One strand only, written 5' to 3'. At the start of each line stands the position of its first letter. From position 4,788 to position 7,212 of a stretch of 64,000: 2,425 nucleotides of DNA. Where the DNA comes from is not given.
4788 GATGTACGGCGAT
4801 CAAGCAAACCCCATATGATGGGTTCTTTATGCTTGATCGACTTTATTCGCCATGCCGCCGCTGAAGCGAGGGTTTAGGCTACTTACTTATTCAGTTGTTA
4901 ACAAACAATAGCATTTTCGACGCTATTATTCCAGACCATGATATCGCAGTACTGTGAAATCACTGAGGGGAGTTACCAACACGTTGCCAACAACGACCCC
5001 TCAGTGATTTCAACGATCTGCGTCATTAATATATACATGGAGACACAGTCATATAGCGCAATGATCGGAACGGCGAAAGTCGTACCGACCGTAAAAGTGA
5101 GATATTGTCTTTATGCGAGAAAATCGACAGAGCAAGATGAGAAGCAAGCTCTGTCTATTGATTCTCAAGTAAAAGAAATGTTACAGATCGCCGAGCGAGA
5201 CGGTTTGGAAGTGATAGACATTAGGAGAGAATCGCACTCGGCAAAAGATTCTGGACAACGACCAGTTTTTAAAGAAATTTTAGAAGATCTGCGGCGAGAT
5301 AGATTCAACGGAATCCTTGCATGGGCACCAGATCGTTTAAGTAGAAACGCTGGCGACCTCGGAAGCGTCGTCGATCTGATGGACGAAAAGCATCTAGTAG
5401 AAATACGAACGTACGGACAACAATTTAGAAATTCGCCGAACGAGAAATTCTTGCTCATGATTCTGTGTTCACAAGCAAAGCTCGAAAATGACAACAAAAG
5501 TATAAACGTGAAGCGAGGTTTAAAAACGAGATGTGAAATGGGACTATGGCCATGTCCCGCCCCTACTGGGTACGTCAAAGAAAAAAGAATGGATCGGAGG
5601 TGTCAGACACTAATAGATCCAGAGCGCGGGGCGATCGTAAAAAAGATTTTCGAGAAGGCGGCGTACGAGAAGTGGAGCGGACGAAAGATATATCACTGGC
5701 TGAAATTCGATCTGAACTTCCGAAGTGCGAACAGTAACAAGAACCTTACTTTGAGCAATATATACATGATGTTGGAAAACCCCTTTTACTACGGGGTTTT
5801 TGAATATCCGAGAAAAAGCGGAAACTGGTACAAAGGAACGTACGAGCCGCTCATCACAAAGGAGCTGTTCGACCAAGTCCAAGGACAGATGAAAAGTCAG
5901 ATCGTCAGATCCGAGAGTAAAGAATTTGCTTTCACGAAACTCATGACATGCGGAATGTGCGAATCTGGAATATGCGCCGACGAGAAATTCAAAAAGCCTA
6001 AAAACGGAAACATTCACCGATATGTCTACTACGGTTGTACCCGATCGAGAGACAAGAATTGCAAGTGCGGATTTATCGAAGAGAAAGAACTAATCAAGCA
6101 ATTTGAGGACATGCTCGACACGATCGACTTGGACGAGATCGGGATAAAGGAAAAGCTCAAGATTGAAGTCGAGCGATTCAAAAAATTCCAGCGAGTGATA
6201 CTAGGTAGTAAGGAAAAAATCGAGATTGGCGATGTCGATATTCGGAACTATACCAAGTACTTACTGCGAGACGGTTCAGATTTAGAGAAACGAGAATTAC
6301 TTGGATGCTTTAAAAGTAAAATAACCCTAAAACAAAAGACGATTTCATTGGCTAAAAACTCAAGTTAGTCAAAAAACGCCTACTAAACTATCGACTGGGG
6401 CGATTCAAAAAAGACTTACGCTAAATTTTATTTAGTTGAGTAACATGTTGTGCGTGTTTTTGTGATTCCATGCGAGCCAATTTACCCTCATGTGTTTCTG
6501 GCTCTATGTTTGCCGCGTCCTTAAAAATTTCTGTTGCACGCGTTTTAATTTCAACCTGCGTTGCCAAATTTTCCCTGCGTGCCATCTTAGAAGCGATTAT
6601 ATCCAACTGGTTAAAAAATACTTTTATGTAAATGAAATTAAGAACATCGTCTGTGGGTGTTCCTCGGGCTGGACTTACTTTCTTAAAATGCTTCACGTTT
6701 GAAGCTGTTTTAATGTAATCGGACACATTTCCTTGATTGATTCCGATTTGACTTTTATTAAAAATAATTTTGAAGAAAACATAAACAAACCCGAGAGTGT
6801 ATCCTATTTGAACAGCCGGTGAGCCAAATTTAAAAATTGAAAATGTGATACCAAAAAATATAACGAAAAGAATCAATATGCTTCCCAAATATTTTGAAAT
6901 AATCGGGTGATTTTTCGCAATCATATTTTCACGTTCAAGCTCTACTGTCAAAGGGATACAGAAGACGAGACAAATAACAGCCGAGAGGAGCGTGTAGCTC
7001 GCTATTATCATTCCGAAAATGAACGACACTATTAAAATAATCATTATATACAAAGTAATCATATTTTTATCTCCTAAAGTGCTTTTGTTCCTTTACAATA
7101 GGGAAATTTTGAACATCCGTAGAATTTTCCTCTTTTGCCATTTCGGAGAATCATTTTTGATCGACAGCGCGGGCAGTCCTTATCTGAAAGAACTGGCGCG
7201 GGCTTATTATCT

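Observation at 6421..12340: Three-gene operon centred on a 1518-aa helicase-nuclease-zinc-ribbon fusion, flanked by membrane proteins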

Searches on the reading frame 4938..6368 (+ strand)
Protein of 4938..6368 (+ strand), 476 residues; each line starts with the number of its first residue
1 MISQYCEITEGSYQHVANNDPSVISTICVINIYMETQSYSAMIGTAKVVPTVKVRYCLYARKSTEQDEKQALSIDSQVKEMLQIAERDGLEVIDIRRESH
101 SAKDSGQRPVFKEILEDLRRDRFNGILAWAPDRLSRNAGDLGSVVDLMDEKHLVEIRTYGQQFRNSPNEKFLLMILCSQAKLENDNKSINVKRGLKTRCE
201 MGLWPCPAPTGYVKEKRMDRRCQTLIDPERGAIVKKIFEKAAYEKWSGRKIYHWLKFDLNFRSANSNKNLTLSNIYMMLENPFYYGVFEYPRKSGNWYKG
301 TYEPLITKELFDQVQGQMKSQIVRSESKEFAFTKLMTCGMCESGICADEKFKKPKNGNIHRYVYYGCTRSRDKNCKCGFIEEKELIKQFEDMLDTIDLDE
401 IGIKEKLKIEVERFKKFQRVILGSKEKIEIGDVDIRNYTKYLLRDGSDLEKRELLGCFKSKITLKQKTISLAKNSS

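Call 7: search_protein_families(library=ncbifam, proteins=[window:4938-6368:+], max_evalue=0.001)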
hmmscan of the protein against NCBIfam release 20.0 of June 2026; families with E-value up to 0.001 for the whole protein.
window:4938-6368:+ (476 aa): 6 families
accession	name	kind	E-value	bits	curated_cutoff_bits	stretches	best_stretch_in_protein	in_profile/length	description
NF047343.1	SCCmet_CcrB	equivalog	5.6e-30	104.5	900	1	54-377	7-341/542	cassette chromosome recombinase CcrB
NF041201.1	recomb_XisF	equivalog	1.3e-22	80.4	375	1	59-393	4-353/465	fdxN element excision recombinase XisF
NF047347.1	SCCmet_CcrC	equivalog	4.7e-13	48.5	900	1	54-380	3-352/558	cassette chromosome recombinase CcrC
NF047344.1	SCCmet_CcrA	equivalog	8.5e-13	48.2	700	1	59-373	7-298/442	cassette chromosome recombinase CcrA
NF049883.1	resolv_YneB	equivalog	2.3e-09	37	175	1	57-205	3-149/211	YneB family resolvase-like protein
NF033518.0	transpos_IS607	equivalog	7.1e-06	25.7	110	1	33-137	34-133/187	IS607 family transposase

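Call 91: search_protein_families(library=phrogs, proteins=[window:4938-6368:+], max_evalue=0.001)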
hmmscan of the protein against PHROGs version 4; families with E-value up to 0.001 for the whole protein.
window:4938-6368:+ (476 aa): 2 families
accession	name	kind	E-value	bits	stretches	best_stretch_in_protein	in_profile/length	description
phrog_95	-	integration and excision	1.6e-60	206.4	1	22-410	51-462/651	integrase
phrog_125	-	DNA, RNA and nucleotide metabolism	8.3e-19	69.1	1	47-318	13-248/254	DNA invertase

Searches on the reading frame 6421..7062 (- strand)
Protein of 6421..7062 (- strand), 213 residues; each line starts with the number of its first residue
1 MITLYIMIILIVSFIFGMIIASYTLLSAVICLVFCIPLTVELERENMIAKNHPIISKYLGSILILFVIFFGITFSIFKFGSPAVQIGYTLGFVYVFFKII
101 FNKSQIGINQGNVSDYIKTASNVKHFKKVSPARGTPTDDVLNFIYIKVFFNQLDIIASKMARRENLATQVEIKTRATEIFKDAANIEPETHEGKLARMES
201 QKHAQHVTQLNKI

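Call 5: search_protein_families(library=pfam, proteins=[window:6421-7062:-], max_evalue=0.01)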
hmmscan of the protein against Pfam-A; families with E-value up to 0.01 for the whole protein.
window:6421-7062:- (213 aa): 0 families

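Call 6: search_protein_families(library=padloc, proteins=[window:6421-7062:-], max_evalue=0.01)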
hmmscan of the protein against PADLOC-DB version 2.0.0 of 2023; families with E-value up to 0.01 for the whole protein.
window:6421-7062:- (213 aa): 0 families

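Call 7: search_protein_families(library=ncbifam, proteins=[window:6421-7062:-], max_evalue=0.001)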
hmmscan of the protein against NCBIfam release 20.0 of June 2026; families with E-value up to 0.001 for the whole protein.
window:6421-7062:- (213 aa): 0 families

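Call 45: find_homologous_proteins(query=window:6421-7062:-, max_evalue=0.001)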
Query window:6421-7062:- (213 aa): 3 proteins with E <= 0.001 among 138 candidates.
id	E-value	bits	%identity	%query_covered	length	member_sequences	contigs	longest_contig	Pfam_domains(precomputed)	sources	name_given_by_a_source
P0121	6.6e-128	442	100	97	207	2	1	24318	-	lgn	-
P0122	5.9e-77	276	60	100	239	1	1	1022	-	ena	-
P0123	4.7e-67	243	57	99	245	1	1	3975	-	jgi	jgi:hypothetical protein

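Call 48: find_encoding_contigs(protein=P0123, flank=5000, max_places=2)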
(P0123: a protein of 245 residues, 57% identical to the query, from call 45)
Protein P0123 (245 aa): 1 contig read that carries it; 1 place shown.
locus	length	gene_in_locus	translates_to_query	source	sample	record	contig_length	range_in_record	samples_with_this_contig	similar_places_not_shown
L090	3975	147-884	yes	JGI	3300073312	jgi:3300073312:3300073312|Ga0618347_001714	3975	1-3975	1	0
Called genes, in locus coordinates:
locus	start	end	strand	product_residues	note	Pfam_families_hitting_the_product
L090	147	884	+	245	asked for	-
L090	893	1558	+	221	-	-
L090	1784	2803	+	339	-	PF13289:SIR2_2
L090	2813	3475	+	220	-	-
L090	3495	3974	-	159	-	?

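Call 91: search_protein_families(library=phrogs, proteins=[window:6421-7062:-], max_evalue=0.001)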
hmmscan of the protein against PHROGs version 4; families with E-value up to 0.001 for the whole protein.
window:6421-7062:- (213 aa): 0 families
